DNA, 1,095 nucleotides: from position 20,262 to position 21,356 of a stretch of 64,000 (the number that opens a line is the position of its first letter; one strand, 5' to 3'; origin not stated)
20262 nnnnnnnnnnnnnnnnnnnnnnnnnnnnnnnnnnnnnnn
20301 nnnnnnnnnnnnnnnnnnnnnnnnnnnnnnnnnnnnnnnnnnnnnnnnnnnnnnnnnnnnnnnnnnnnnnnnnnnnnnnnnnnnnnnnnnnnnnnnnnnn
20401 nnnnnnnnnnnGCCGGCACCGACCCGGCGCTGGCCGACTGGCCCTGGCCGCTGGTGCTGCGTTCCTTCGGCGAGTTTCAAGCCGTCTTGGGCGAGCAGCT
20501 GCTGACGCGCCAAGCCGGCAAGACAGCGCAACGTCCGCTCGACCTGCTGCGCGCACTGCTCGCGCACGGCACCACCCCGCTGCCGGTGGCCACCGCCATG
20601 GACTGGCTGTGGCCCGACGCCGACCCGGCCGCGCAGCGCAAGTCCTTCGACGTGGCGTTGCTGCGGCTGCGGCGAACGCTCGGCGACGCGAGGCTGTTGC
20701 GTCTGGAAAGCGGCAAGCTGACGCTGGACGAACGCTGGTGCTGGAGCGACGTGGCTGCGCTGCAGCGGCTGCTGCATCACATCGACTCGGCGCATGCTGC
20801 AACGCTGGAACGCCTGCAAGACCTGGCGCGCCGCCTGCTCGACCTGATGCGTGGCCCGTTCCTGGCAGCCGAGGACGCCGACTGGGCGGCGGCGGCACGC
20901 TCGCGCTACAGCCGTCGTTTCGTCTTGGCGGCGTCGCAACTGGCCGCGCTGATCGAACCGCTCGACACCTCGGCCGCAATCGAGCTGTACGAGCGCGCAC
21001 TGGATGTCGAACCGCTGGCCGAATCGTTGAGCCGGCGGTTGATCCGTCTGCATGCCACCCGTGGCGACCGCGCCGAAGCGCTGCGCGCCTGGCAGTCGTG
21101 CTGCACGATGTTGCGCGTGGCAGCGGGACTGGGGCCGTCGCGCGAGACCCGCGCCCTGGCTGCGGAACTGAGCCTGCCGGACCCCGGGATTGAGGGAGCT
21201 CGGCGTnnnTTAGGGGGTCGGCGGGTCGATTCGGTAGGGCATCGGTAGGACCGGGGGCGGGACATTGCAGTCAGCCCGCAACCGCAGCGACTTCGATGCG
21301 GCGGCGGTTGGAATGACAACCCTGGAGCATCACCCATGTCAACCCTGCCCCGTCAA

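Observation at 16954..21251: Two near-identical tandem heptamer repeats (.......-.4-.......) flank a SARP-type regulator locus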

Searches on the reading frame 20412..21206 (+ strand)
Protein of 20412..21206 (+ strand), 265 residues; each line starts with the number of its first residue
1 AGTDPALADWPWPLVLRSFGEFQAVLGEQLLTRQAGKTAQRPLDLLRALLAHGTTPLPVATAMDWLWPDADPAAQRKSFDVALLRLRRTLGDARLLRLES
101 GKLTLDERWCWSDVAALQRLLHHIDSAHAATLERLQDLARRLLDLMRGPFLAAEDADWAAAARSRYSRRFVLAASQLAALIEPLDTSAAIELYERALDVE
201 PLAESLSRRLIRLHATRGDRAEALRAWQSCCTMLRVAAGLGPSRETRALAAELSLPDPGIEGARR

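Call 38: search_solved_structures(query=window:20439-21206:+, max_evalue=1, show_alignments=2)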
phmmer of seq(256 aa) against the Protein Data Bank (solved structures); distinct sequences matched with E-value up to 1: 16.
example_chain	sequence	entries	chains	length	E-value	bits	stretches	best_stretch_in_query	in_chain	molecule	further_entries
9qhb_A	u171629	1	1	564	2.7e-14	56.5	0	176-222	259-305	Engineered tetratricopeptide repeat protein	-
8bu0_A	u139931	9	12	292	3.2e-08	36.6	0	176-222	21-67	Consensus tetratricopeptide repeat protein | Crystal structure of an 8-repeat consensus TPR superhelix with Zinc. | Monomer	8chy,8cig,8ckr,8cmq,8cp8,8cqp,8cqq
9qhc_A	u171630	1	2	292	4.3e-07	32.9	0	176-222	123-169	Engineered tetratricopeptide repeat protein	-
9gzg_A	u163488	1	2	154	0.00029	23.6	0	176-222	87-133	Engineered CTPR protein with glutamic acids for conductivity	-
7obi_A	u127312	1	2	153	0.0018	21.1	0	176-221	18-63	CTPR-rv4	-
2fo7_A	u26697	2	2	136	0.0019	21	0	176-222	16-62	SYNTHETIC CONSENSUS TPR PROTEIN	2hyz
8ch0_A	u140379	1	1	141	0.0022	20.8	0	176-222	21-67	Consensus tetratricopeptide repeat protein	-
7zcu_S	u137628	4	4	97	0.11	15.2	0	4-28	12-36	PucA-LH2-gamma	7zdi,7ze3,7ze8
2fez_A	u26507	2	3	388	0.31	13.7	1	36-243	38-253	Probable regulatory protein embR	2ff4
1na0_A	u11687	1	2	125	0.47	13.1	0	176-221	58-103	designed protein CTPR3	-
3qok_A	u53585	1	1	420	0.71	12.6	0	61-180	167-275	Putative chitinase II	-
1opc_A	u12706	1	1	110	0.72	12.6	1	9-81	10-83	OMPR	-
6lxl_A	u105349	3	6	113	0.72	12.5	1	8-81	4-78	Transcriptional regulatory protein OmpR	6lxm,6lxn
2jpb_A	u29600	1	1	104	0.75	12.5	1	9-81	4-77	Transcriptional regulatory protein ompR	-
1odd_A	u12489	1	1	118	0.88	12.3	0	9-81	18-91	TRANSCRIPTIONAL REGULATORY PROTEIN OMPR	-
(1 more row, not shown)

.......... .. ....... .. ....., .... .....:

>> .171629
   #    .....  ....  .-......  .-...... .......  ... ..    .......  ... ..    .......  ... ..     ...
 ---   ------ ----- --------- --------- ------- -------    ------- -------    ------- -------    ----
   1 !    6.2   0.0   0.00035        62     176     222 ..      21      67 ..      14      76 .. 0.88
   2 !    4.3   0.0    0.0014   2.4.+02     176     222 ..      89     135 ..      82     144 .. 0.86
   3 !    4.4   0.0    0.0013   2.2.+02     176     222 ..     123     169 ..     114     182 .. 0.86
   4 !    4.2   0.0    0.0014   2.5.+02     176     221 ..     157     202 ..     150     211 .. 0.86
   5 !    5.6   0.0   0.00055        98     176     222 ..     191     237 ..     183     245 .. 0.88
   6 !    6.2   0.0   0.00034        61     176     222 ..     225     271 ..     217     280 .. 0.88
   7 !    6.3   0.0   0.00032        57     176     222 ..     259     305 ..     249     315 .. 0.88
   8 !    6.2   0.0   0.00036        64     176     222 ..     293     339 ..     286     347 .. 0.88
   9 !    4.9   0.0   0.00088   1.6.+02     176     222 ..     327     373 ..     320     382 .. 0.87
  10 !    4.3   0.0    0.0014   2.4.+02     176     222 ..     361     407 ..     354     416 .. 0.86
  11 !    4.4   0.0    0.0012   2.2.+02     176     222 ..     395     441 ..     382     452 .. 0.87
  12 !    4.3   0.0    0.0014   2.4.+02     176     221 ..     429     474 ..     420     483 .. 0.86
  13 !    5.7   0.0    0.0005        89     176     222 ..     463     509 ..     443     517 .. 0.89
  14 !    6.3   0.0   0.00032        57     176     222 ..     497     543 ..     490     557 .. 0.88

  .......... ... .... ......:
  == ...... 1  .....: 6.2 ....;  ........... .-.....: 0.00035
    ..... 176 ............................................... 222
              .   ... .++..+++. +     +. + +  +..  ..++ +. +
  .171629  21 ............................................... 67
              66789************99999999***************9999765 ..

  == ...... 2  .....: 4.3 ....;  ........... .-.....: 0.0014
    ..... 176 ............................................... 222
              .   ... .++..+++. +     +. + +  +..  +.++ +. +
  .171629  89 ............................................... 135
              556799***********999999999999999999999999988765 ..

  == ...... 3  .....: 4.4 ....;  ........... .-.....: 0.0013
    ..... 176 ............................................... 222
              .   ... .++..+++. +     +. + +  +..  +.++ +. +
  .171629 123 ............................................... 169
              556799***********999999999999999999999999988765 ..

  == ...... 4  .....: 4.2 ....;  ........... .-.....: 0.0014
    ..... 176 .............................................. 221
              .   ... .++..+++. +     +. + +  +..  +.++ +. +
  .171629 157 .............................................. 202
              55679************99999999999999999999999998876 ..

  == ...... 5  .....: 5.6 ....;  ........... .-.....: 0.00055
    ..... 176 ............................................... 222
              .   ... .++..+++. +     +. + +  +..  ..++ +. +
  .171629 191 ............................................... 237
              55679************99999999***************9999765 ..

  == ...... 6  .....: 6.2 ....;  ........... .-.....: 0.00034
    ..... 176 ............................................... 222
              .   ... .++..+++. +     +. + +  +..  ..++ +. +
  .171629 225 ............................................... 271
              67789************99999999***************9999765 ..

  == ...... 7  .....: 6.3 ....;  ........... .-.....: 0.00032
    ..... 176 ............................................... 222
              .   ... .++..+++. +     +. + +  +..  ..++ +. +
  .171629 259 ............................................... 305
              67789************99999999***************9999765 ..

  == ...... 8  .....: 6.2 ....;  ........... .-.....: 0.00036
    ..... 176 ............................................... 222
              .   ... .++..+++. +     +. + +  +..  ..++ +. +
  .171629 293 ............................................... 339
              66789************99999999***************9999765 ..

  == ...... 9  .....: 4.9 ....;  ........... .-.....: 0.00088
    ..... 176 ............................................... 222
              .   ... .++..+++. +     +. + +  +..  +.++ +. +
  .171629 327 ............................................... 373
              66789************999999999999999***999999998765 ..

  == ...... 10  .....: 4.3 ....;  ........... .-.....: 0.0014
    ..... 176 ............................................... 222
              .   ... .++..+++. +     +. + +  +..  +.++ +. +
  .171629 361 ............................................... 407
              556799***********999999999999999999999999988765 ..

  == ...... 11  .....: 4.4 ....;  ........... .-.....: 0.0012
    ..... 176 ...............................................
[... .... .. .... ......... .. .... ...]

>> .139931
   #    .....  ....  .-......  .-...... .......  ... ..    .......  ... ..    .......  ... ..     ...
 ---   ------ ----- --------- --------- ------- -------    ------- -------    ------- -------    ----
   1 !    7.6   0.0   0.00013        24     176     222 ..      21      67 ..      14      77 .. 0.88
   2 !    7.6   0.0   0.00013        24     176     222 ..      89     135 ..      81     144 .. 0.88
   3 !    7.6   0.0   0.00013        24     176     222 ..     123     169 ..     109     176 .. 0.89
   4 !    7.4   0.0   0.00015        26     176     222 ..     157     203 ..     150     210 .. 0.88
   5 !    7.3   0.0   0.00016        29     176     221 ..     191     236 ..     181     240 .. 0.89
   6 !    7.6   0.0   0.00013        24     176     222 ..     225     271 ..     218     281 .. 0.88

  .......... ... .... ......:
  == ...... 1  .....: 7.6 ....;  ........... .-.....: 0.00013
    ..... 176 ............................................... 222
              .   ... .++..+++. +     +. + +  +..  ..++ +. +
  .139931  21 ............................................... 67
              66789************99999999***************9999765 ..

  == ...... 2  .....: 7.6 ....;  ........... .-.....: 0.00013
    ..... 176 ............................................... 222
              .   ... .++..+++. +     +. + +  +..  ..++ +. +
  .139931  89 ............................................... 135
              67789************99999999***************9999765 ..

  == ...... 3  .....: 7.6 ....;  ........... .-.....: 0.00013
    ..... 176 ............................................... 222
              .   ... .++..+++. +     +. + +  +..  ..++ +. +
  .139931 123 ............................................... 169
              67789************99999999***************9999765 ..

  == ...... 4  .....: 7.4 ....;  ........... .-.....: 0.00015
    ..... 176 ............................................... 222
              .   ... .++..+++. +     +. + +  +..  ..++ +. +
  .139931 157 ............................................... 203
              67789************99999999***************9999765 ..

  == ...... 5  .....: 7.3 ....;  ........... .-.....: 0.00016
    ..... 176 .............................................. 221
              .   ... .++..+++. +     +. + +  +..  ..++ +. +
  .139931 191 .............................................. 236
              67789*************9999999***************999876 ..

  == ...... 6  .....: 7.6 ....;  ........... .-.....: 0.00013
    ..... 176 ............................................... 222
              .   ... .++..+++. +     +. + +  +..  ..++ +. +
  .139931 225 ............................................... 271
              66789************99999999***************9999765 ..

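Call 41: search_solved_structures(query=A1, max_evalue=0.1, show_alignments=3)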
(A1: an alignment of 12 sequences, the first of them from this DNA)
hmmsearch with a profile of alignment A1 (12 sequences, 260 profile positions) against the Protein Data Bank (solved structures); distinct sequences matched with E-value up to 0.1: 30.
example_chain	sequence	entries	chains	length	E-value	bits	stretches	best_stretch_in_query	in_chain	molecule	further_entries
8hvr_I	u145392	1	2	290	1.2e-08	37.9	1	14-251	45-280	Regulatory protein AfsR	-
2fez_A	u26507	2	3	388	1.9e-06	30.7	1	19-252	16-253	Probable regulatory protein embR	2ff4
8bu0_A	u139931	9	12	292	9e-05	25.2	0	184-229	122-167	Consensus tetratricopeptide repeat protein | Crystal structure of an 8-repeat consensus TPR superhelix with Zinc. | Monomer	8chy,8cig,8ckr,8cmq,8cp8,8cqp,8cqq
9qhb_A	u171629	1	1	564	0.0002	24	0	184-229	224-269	Engineered tetratricopeptide repeat protein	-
7obi_A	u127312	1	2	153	0.0003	23.5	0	185-223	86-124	CTPR-rv4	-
9gzg_A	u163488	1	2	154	0.0026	20.4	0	184-229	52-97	Engineered CTPR protein with glutamic acids for conductivity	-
2fo7_A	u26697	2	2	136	0.0045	19.6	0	184-229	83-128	SYNTHETIC CONSENSUS TPR PROTEIN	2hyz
9qhc_A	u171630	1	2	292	0.0053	19.4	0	184-229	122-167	Engineered tetratricopeptide repeat protein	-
8ch0_A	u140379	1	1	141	0.0069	19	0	184-229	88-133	Consensus tetratricopeptide repeat protein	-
7ntf_A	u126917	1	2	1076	0.015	17.9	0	172-229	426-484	Isoform 1 of UDP-N-acetylglucosamine--peptide N-acetylglucosaminyltransferase 110 kDa subu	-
7yeh_B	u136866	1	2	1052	0.016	17.8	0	172-229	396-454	UDP-N-acetylglucosamine--peptide N-acetylglucosaminyltransferase 110 kDa subunit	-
7yea_A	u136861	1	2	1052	0.016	17.8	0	172-229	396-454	UDP-N-acetylglucosamine--peptide N-acetylglucosaminyltransferase 110 kDa subunit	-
5nps_A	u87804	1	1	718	0.026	17.1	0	172-229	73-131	UDP-N-acetylglucosamine--peptide N-acetylglucosaminyltransferase 110 kDa subunit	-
5npr_A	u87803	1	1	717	0.026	17.1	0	172-229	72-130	UDP-N-acetylglucosamine--peptide N-acetylglucosaminyltransferase 110 kDa subunit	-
5hgv_A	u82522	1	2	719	0.026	17.1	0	172-229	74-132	UDP-N-acetylglucosamine--peptide N-acetylglucosaminyltransferase 110 kDa subunit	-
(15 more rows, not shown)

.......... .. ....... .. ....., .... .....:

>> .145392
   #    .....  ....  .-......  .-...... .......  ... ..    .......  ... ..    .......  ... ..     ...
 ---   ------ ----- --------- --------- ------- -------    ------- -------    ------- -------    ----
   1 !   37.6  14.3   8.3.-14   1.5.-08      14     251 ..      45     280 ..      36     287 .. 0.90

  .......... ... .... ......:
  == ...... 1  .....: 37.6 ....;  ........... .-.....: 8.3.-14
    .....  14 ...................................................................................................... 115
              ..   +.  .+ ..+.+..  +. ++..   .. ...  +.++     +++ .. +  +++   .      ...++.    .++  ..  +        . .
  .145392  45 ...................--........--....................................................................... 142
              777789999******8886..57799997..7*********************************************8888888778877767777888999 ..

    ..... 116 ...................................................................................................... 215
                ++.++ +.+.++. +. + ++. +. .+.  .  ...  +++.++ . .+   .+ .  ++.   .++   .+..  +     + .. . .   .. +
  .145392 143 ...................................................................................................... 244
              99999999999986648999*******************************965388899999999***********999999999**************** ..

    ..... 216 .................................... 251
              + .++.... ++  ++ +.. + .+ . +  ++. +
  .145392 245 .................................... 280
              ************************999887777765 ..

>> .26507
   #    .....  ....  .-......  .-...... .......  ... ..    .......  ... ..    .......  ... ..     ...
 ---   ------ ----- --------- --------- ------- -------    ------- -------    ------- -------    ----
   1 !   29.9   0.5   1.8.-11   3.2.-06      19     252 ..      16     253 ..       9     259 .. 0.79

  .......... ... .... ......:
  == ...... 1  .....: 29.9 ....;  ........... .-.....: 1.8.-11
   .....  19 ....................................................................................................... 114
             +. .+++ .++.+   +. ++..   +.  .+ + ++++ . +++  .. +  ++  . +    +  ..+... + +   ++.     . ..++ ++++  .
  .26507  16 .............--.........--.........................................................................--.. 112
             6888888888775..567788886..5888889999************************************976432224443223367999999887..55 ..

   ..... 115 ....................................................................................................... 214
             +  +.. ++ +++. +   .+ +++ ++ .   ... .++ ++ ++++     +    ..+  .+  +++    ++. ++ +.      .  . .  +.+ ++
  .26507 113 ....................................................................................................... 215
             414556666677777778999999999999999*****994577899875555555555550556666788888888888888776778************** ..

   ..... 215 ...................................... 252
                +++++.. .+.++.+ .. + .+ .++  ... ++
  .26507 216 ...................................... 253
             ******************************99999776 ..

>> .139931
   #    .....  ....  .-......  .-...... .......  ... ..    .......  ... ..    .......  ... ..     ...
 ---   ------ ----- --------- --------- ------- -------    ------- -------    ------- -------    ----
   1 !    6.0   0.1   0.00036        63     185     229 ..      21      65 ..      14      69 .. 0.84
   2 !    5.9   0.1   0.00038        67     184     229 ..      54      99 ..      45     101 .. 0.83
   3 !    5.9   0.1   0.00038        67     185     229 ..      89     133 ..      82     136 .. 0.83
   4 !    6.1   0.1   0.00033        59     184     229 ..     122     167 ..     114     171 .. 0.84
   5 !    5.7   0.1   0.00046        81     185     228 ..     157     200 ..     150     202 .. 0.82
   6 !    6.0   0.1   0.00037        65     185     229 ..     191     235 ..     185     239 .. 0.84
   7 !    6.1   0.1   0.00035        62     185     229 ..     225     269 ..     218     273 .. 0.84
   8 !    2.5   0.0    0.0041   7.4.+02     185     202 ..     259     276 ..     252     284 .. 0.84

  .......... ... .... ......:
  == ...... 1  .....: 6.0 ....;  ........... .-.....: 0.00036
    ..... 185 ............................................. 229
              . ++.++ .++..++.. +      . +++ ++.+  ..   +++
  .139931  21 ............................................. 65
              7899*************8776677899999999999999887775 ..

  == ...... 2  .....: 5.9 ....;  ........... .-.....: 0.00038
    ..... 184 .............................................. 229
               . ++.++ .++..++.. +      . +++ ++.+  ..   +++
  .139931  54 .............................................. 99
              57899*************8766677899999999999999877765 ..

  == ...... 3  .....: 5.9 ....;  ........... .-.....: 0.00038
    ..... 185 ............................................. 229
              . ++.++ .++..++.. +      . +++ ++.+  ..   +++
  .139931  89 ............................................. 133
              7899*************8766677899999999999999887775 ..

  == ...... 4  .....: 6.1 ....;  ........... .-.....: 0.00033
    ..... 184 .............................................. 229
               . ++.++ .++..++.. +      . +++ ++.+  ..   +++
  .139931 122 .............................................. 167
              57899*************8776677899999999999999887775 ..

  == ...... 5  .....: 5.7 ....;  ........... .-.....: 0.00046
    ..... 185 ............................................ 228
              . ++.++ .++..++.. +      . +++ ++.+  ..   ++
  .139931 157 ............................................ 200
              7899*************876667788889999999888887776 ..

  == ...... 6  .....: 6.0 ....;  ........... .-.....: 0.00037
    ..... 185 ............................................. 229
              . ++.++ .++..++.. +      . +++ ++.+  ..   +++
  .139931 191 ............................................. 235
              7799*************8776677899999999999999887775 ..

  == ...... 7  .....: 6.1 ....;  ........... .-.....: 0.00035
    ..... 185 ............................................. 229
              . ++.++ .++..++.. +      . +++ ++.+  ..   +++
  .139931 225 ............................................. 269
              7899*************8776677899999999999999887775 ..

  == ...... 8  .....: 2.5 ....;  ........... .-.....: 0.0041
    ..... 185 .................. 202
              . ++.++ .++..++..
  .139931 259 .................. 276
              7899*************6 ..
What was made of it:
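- On SARP family (Streptomyces antibiotic regulatory proteins): The family profile matches AfsR 45-280 (E=1.2e-8), EmbR (E=1.9e-6) and OmpR DNA-binding domains (E about 0.04) (call 41).
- Closest known: PhoB/OmpR response regulators and the pho box. Same: The winged-helix fold is shared, with weak profile matches to OmpR DNA-binding domains (E about 0.04, call 41).
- A profile of the C-terminal 260 aa matches AfsR SARP (E=1.2e-8), EmbR (E=1.9e-6) and OmpR DNA-binding domains (E about 0.04) (call 41).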

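Call 47: find_related_loci(query=A1, collection=metagenome_contigs, flank=6000)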
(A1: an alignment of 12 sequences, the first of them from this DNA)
Query A1 (265 aa) in metagenome_contigs; peptide patterns used: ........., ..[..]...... (x = any residue, [..] = any of these).
353 stretches matched a pattern; 41 encode a relative of the query (tblastn E <= 1e-3); 41 distinct loci.
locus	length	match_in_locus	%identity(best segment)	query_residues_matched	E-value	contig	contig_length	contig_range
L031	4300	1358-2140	93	1-261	3e-149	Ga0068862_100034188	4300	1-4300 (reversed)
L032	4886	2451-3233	91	1-261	4e-147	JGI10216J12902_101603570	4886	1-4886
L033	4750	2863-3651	92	1-263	1e-145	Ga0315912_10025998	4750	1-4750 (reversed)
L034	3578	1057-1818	85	2-255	4e-133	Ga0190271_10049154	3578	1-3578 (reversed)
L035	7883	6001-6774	69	2-259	1e-112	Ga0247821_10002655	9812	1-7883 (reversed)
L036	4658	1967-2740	69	2-259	4e-113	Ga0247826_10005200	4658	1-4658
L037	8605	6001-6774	69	2-259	1e-112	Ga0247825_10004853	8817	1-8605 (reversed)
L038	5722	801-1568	74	4-259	6e-111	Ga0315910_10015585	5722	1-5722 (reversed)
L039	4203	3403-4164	72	2-255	3e-111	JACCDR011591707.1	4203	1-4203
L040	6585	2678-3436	68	4-256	1e-100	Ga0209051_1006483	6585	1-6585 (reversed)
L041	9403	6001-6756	70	4-255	1e-100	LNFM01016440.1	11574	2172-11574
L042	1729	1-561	92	75-261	2e-101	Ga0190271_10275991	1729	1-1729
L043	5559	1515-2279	67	2-256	5e-95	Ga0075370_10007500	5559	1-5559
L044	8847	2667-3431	67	2-256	4e-94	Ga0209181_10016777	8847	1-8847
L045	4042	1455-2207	64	2-252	9e-92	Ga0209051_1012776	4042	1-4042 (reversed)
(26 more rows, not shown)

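Call 87: search_protein_families(library=pfam, proteins=[window:20412-21206:+], max_evalue=10)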
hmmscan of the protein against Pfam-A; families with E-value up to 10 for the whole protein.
window:20412-21206:+ (265 aa): 6 families
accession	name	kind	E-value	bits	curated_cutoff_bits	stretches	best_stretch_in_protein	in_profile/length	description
PF03704.23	BTAD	-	5.6e-11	43.4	22.1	1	113-253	2-145/146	Bacterial transcriptional activator domain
PF13432.12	TPR_16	-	0.0072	17.2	32.7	1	186-227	13-53/65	Tetratricopeptide repeat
PF00486.34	Trans_reg_C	-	0.015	15.8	26.2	1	40-92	8-59/77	Transcriptional regulatory protein, C terminal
PF22737.1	NNH6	-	0.026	15.1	27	1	43-112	21-96/114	NACHT N-terminal Helical domain 6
PF07719.23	TPR_2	-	0.13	12.9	27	0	188-201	19-32/34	Tetratricopeptide repeat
PF13428.12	TPR_14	-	4.2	8.8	23.5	2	185-213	16-44/44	Tetratricopeptide repeat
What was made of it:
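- On SARP family (Streptomyces antibiotic regulatory proteins): Pfam Trans_reg_C alone is below threshold (15.8 against 26.2 bits, call 87).
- The Pfam Trans_reg_C match is below threshold (15.8 against 26.2 bits, call 87).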
